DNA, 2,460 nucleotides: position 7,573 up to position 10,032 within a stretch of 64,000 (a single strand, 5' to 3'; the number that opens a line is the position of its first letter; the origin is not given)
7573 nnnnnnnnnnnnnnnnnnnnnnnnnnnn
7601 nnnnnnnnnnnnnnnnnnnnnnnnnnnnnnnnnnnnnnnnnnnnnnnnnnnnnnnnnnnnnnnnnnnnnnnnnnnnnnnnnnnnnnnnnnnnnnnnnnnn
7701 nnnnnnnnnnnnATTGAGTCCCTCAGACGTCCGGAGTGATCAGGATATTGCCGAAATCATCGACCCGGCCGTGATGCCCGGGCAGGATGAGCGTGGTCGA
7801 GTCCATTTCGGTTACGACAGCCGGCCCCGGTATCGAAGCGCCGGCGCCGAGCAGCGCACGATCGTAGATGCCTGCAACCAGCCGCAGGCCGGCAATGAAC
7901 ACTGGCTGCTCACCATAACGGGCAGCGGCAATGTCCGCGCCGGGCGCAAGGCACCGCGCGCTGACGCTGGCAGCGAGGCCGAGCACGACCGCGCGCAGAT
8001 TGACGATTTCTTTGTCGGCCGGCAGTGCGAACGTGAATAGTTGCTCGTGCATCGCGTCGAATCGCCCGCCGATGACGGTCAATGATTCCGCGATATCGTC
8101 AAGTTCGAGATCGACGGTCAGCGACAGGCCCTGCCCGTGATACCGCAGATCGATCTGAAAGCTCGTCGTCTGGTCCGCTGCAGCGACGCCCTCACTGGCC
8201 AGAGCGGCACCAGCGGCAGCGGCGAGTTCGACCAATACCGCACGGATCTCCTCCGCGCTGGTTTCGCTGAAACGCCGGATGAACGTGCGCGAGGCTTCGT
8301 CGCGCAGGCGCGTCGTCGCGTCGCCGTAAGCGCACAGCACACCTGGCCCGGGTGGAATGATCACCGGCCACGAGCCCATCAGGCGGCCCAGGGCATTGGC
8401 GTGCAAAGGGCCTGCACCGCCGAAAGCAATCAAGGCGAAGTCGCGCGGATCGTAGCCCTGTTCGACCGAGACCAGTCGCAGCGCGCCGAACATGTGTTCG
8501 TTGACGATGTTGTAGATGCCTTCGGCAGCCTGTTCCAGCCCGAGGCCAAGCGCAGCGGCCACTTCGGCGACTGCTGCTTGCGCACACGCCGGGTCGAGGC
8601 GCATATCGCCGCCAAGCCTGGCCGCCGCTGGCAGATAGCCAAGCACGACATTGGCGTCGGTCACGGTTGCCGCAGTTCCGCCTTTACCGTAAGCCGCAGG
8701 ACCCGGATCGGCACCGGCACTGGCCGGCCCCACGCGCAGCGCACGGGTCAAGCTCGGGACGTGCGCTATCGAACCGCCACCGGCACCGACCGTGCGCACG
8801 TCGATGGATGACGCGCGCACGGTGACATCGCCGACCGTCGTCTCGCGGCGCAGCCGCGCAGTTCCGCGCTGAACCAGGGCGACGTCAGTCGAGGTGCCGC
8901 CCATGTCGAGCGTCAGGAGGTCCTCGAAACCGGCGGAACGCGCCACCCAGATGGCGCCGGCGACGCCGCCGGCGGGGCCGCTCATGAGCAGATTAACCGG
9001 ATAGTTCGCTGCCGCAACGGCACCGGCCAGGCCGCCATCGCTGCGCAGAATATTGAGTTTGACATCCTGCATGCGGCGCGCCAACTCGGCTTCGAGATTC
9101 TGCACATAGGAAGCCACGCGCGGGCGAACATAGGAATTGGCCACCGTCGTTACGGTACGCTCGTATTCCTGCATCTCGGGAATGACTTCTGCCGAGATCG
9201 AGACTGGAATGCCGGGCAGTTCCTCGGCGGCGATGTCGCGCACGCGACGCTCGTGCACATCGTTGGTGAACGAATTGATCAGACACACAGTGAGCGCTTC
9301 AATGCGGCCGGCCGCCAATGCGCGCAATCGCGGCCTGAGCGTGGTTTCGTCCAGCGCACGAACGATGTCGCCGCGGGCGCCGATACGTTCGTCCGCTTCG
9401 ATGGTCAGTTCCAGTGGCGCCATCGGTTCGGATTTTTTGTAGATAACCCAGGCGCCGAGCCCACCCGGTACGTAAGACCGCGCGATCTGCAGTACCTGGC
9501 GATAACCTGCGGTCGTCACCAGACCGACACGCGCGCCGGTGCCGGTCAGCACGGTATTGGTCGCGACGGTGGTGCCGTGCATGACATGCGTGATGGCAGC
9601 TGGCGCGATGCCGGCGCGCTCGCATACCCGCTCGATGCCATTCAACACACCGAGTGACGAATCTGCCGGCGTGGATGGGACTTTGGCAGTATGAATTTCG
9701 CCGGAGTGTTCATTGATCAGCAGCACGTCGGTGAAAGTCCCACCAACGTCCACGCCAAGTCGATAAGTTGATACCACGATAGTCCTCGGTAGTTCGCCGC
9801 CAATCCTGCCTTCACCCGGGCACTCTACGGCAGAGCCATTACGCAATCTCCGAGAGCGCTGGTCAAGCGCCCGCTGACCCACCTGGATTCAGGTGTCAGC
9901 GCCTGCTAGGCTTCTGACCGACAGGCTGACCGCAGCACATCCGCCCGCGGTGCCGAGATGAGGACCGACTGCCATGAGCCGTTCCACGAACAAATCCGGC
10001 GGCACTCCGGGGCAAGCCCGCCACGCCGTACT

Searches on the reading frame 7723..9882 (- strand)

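Call 47: search_protein_families(library=pfam, proteins=[window:7723-9882:-], max_evalue=0.001)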
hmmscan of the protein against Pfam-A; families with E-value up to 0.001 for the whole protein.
window:7723-9882:- (719 aa): 4 families
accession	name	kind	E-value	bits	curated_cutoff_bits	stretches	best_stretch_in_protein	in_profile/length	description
PF01968.24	Hydantoinase_A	-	5.4e-88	295.4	22.9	1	242-529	1-290/291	Hydantoinase/oxoprolinase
PF05378.19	Hydant_A_N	-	4.6e-49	167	25.2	1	41-221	1-175/176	Hydantoinase/oxoprolinase N-terminal region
PF19278.4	Hydant_A_C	-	2.6e-07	30.7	21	1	541-709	9-184/193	Hydantoinase/oxoprolinase C-terminal domain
PF13941.12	MutL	-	0.00028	20.2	27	0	299-348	221-272/450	MutL protein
